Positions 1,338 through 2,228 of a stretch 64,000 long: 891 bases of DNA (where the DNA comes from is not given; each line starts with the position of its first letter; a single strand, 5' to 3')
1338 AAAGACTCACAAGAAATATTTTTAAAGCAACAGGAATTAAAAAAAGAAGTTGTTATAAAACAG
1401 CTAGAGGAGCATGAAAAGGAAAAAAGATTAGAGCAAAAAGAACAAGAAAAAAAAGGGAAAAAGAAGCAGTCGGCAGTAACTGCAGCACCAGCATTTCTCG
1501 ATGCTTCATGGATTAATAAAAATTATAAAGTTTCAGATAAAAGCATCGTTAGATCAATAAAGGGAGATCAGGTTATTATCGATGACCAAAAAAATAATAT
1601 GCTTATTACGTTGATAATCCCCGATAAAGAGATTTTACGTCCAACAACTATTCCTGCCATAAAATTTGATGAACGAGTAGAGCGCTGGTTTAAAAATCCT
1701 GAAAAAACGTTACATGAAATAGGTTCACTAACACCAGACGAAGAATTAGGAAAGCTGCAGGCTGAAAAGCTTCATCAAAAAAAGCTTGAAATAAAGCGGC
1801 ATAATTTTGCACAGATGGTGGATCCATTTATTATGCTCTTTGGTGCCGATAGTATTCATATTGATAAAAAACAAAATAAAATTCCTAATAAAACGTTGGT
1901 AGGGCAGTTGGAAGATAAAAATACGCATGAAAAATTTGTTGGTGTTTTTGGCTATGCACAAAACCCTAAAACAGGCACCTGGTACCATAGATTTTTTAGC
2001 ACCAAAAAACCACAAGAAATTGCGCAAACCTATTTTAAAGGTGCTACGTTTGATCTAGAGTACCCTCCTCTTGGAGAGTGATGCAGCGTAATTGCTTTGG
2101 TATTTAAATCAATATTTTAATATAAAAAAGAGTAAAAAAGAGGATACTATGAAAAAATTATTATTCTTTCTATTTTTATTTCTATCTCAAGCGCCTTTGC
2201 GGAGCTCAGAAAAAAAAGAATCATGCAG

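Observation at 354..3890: Tandem twin secreted proteins: diverged N-terminal 380 aa but ~98% identical 3' 600 bp and conserved 5' leader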

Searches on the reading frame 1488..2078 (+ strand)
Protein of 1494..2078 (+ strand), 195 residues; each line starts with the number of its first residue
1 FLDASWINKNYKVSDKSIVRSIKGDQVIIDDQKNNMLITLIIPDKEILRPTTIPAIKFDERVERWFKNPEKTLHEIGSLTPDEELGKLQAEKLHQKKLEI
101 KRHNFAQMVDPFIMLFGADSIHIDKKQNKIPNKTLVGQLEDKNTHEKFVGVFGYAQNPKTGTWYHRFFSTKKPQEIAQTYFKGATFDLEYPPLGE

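Call 20: find_related_loci(query=window:1494-2078:+, collection=genome_contigs, flank=10000)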
Query window:1494-2078:+ (195 aa) in genome_contigs; peptide patterns used: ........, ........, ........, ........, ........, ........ (x = any residue, [..] = any of these).
50 stretches matched a pattern, but none encodes a relative of the query by tblastn (E <= 1e-3).

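Call 30: find_homologous_proteins(query=A2, max_evalue=0.001)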
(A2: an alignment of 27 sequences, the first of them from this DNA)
Query A2 (27 sequences) (197 aa, profile of the alignment): 3 proteins with E <= 0.001 among 1654 candidates.
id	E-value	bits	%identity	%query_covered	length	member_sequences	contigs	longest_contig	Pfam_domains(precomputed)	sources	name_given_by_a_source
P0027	1.7e-59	219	24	91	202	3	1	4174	-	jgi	jgi:hypothetical protein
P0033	1.4e-50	190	28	84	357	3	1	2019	-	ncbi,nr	ncbi:MAG TPA: hypothetical protein PKE52_10575, partial [Bacteroidales bacterium]|nr:hypothetical pr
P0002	1.8e-32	130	98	64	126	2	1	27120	-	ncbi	ncbi:MAG: hypothetical protein AB7R69_00645, partial [Candidatus Babeliales bacterium]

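Call 34: search_protein_families(library=pfam, alignment_id=A2, max_evalue=1)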
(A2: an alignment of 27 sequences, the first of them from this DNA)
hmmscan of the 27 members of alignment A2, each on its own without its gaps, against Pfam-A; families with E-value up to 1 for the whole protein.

A. member 1, seq(197 aa): 2 families
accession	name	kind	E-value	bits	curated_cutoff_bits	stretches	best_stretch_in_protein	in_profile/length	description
PF03085.20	RAP-1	-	0.085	12.9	25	1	62-117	160-215/244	Rhoptry-associated protein 1 (RAP-1)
PF07463.16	NUMOD4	-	0.16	12.7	23.4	1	10-26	10-26/49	NUMOD4 motif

B. families by the number of members that match (of 27 scanned): 17 families
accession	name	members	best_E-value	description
PF07244.20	POTRA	2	0.013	Surface antigen variable number repeat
PF12274.14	DUF3615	2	0.067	Protein of unknown function (DUF3615)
PF03085.20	RAP-1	2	0.085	Rhoptry-associated protein 1 (RAP-1)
PF19984.4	DUF6420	1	0.0014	Family of unknown function (DUF6420)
PF10591.15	SPARC_Ca_bdg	1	0.0076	Secreted protein acidic and rich in cysteine Ca binding region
PF14412.12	AHH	1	0.012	A nuclease family of the HNH/ENDO VII superfamily with conserved AHH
PF07753.16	DUF1609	1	0.026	Protein of unknown function (DUF1609)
PF21760.3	SecD_1st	1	0.061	Protein translocase subunit SecDF, P1 domain, N-terminal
PF21390.2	Irp3-like_C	1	0.091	Thiazolinyl imine reductase Irp3-like, C-terminal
PF03797.25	Autotransporter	1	0.11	Autotransporter beta-domain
PF04985.20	Phage_tube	1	0.11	Phage tail tube protein FII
PF02991.22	ATG8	1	0.13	Autophagy protein Atg8 ubiquitin like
PF20874.2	Relaxase_M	1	0.14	Relaxase central domain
PF03600.22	CitMHS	1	0.14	Citrate transporter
PF07463.16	NUMOD4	1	0.16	NUMOD4 motif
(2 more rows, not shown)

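Call 38: predict_structure(alignment_id=A2)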
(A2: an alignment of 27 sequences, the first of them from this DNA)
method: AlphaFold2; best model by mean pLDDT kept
length: 197 residues; sequences in the alignment: 27
mean_pLDDT: 86.3   pTM: 0.84
mean pLDDT of the five models: 86.3, 85.6, 85.1, 84.5, 84.1
residues with pLDDT >= 90: 120; 70-90: 47; 50-70: 26; < 50: 4
segments of 3 or more residues with pLDDT < 50: none
pLDDT, mean of each block of 10 residues (from residue 1): 89 95 95 98 83 91 95 81 52 80 96 95 85 94 96 95 95 86 64 53
secondary structure, 60 per line:
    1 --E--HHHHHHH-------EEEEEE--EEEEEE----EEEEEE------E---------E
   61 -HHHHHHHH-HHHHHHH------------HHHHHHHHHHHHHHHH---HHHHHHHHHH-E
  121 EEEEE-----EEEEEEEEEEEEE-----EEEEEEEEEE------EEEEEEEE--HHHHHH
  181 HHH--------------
elements in order: H6-12 E20-25 E28-33 E38-43 H62-69 H71-77 H90-105 H109-118 E120-125 E131-143 E149-158 E165-172 H175-183

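Call 42: fold_search(model_id=the predicted structure, library=pdb)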
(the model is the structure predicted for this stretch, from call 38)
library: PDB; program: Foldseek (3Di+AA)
matches with E <= 10: 741; with E <= 0.001: 0
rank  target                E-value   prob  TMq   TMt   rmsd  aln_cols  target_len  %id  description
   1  8s7l_A                3.2e-02  0.14  0.18  0.16  22.9       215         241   12  Crystal structure of a double mutant of VirB8-like OrfG central and C-terminal domains of Streptococcus thermophilus I (released 2025-03-12)
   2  8s7l_B                3.4e-02  0.14  0.17  0.15  22.8       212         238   11  Crystal structure of a double mutant of VirB8-like OrfG central and C-terminal domains of Streptococcus thermophilus I (released 2025-03-12)
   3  8q5h_K                3.6e-02  0.16  0.17  0.16  20.8       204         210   12  Human KMN network (outer kinetochore) (released 2024-02-14)
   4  7pkw                  6.4e-02  0.13  0.19  0.16  22.3       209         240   10  Crystal structure of VIRB8-like OrfG central and C-terminal domains of Streptococcus thermophilus ICESt3 (Gram positive  (released 2022-09-07)
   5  4ae7                  1.0e-01  0.08  0.14  0.14  18.2       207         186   11  Crystal structure of human THEM5 (released 2012-07-11)
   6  4nf9_B                1.1e-01  0.16  0.19  0.18  22.1       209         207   10  Structure of the Knl1/Nsl1 complex (released 2014-03-19)
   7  8s7l_C                1.1e-01  0.10  0.17  0.15  22.9       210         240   11  Crystal structure of a double mutant of VirB8-like OrfG central and C-terminal domains of Streptococcus thermophilus I (released 2025-03-12)
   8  4xrn_D                1.4e-01  0.30  0.16  0.25  12.0        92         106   12  Pilz domain with c-di-gmp of a protein from Pseudomonas aeruginosa (released 2016-02-03)
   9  8pzk                  1.4e-01  0.23  0.22  0.17  10.8       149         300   12  Crystal structure of the Orange Carotenoid Protein 2 (OCP2) from Gloeocapsa sp. PCC 7428 (released 2024-01-03)
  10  8ojg_G                1.4e-01  0.18  0.19  0.20  15.7       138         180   14  Structure of the MlaCD complex (2:6 stoichiometry) (released 2024-07-10)
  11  4ebr_A                1.7e-01  0.11  0.13  0.16  14.6       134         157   13  Crystal structure of Autophagic E2, Atg10 (released 2012-10-03)
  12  7c5x_B                1.7e-01  0.06  0.16  0.10  28.3       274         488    8  Crystal structure of the iota-carbonic anhydrase from eukaryotic microalga complexed with bicarbonate (released 2021-04-28)
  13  8ppr_K                1.8e-01  0.09  0.17  0.15  21.6       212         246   12  Structure of the human outer kinetochore KMN network complex (released 2024-03-20)
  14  8pyh_A                1.9e-01  0.21  0.22  0.15  13.7       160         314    9  Crystal structure of the Orange Carotenoid Protein 2 (OCP2) from Crinalium epipsammum PCC 9333 (released 2024-01-03)
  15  3g16_B                1.9e-01  0.15  0.18  0.22  13.5       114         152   11  Crystal structure of protein of unknown function with cystatin-like fold (YP_001022489.1) from METHYLOBIUM PETROLEOPHI (released 2009-02-17)
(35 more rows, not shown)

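Call 46: fold_search(model_id=the predicted structure, library=viral)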
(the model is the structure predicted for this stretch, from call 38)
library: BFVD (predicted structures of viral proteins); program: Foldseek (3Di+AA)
matches with E <= 10: 892; with E <= 0.001: 5
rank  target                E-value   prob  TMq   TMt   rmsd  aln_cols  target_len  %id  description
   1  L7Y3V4                6.3e-06  1.00  0.45  0.21   7.6       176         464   12  Putative ankyrin repeat protein [Megavirus lba]
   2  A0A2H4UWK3            6.4e-05  1.00  0.45  0.55  11.1       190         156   18  Ankyrin repeat domain-containing protein [Bodo saltans virus]
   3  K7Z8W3                2.1e-04  1.00  0.42  0.30   7.2       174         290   13  Putative ankyrin repeat protein [Megavirus courdo11]
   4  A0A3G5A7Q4            2.3e-04  1.00  0.50  0.12   9.8       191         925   12  Putative ankyrin repeat protein [Hyperionvirus sp.]
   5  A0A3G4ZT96            2.3e-04  1.00  0.42  0.12   8.5       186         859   19  Ankyrin repeat-containing protein [Edafosvirus sp.]
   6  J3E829                2.3e-03  1.00  0.44  0.11   6.6       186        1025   12  (no name in the UniProt tables at hand)
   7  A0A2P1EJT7            4.9e-03  0.97  0.34  0.09   7.6       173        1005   14  (no name in the UniProt tables at hand)
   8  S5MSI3                1.8e-02  0.23  0.17  0.10  17.6       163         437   12  PE-PGRS family protein [Bacillus phage JL]
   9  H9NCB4                4.2e-02  0.13  0.17  0.12  17.4       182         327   10  (no name in the UniProt tables at hand)
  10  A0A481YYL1            8.9e-02  0.10  0.15  0.07  26.9       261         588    8  Oxidoreductase family protein [Marseillevirus LCMAC202]
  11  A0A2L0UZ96            1.1e-01  0.13  0.20  0.06  24.3       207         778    9  Zeta toxin domain-containing protein [Agrobacterium phage Atu_ph07]
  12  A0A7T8                1.3e-01  0.14  0.22  0.14  17.0       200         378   12  DUF6745 domain-containing protein [Microcystis phage LMM01]
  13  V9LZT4                1.3e-01  0.09  0.14  0.17  15.3       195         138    9  Uncharacterized protein [Vibrio phage VH7D]
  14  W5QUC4                1.3e-01  0.47  0.21  0.36   8.3        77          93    9  Uncharacterized protein [Bacillus phage BPS10C]
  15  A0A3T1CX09            1.3e-01  0.07  0.13  0.09  26.4       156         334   10  Uncharacterized protein [Acanthamoeba castellanii medusavirus J1]
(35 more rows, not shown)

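Call 54: search_solved_structures(query=A2, max_evalue=10, show_alignments=2)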
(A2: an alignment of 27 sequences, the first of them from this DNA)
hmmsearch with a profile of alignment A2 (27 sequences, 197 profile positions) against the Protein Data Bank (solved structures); distinct sequences matched with E-value up to 10: 4.
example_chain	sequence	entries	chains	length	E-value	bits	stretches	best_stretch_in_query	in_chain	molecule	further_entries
2dm0_A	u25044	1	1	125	0.29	13.9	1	162-188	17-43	Tyrosine-protein kinase TXK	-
9rhk_A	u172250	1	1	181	0.62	12.8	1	44-88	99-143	Titin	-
6tmg_h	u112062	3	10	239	0.63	12.8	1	7-83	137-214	ATPTG6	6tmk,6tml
6yj0_A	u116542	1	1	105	0.74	12.6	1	50-89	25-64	Titin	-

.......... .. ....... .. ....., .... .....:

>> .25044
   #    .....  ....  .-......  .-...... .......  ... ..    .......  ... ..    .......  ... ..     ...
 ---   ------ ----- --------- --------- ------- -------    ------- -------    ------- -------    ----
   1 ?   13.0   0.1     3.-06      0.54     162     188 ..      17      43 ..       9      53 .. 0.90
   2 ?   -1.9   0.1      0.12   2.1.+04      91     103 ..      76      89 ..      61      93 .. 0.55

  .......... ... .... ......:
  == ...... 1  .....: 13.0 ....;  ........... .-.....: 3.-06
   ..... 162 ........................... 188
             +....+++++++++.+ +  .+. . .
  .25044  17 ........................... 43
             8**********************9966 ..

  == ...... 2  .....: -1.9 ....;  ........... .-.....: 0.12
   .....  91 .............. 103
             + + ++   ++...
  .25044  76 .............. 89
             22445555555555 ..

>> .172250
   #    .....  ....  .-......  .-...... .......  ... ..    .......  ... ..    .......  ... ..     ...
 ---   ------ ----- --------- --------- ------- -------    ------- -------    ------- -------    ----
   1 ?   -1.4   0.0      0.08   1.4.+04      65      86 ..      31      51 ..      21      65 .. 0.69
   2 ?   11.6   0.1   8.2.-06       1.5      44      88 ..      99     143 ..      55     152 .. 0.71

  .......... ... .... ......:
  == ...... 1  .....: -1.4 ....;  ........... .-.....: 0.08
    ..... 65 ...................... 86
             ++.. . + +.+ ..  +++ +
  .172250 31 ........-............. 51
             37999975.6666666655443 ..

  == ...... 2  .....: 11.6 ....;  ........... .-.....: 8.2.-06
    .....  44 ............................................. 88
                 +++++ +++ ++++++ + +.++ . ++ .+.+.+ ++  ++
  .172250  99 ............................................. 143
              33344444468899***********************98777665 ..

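Call 72: find_related_loci(query=window:1494-2078:+, collection=viral_contigs, flank=5000)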
Query window:1494-2078:+ (195 aa) in viral_contigs; peptide patterns used: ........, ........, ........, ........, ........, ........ (x = any residue, [..] = any of these).
3 stretches matched a pattern, but none encodes a relative of the query by tblastn (E <= 1e-3).
